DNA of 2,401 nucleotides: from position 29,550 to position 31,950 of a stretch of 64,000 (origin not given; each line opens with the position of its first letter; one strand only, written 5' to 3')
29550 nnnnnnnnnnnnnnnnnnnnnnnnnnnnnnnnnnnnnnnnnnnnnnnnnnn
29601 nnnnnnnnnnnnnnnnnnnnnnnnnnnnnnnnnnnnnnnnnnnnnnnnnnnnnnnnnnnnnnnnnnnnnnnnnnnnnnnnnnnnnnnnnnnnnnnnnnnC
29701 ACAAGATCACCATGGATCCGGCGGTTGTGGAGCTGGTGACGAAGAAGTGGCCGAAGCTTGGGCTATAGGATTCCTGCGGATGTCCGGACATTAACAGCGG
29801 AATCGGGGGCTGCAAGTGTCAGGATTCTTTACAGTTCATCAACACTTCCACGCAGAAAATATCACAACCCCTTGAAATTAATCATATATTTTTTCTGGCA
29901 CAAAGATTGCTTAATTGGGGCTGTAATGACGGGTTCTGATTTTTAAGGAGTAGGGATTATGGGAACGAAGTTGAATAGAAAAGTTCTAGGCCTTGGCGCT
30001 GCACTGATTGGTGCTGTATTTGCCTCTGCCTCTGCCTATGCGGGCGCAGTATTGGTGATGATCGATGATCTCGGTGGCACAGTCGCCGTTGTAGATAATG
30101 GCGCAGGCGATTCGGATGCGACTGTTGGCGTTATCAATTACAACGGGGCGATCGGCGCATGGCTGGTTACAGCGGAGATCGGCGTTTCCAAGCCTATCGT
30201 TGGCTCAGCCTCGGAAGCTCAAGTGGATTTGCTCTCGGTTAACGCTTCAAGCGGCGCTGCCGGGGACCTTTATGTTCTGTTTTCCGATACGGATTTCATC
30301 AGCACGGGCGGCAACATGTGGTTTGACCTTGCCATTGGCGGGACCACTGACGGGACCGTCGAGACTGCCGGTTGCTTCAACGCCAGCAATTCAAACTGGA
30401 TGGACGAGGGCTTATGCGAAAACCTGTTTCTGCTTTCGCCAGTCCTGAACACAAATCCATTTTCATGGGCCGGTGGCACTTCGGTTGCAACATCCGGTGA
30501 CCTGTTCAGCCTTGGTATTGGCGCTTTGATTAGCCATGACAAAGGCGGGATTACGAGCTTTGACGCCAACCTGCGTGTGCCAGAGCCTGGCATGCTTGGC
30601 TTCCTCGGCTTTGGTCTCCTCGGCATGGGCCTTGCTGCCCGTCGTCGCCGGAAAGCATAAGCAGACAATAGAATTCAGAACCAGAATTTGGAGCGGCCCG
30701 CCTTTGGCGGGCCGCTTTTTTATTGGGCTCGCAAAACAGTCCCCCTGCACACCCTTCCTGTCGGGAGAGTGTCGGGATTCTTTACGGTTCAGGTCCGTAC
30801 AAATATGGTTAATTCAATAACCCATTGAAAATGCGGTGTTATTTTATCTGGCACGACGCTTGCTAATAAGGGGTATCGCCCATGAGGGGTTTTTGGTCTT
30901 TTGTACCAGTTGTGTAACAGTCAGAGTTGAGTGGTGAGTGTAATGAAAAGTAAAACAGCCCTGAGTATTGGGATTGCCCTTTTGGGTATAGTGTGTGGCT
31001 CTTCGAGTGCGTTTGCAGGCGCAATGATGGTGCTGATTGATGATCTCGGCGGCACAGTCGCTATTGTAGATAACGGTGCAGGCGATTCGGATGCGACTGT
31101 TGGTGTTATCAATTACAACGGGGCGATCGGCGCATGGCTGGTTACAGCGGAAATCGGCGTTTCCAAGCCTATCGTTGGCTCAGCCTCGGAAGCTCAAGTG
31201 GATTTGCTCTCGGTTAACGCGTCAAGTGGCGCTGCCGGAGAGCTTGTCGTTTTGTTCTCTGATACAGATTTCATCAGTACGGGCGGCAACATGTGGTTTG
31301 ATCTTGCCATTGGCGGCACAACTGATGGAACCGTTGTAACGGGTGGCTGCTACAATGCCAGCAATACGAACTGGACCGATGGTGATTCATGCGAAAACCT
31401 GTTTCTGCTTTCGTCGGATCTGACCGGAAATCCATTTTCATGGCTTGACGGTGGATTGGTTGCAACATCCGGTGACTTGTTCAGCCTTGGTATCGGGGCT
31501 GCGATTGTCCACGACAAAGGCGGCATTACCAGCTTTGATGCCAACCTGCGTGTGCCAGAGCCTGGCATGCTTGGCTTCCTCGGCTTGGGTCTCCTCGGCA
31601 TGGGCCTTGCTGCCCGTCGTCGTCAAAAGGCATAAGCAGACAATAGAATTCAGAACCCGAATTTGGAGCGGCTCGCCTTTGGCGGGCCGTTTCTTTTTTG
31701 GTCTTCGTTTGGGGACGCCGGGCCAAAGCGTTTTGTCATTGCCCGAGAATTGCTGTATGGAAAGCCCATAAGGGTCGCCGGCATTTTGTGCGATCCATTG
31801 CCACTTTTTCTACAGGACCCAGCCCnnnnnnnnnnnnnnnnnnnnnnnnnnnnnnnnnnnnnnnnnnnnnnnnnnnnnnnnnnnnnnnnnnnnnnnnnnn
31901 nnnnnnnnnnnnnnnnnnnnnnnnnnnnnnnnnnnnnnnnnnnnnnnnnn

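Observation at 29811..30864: Each PEP-CTERM paralog has its own sigma-54 promoter plus a conserved upstream element at fixed spacing (candidate enhancer site)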

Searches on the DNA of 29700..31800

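Call 60: search_rna_families(source=window, start=29700, end=31800, threshold=evalue, max_evalue=1)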
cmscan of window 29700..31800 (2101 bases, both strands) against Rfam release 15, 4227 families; matches with E-value up to 1: 2.
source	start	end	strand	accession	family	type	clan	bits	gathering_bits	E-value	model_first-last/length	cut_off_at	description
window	30677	30733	-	RF04353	Plastid-psbN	Cis-reg;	-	25.1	50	0.16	1-61/61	no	Plastid-psbN 5UTR RNA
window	30663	30730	+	RF00519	suhB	Gene; sRNA;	CL00108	18.5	41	0.96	1-77/77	no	Makes More Granules Regulator RNA (mmgR)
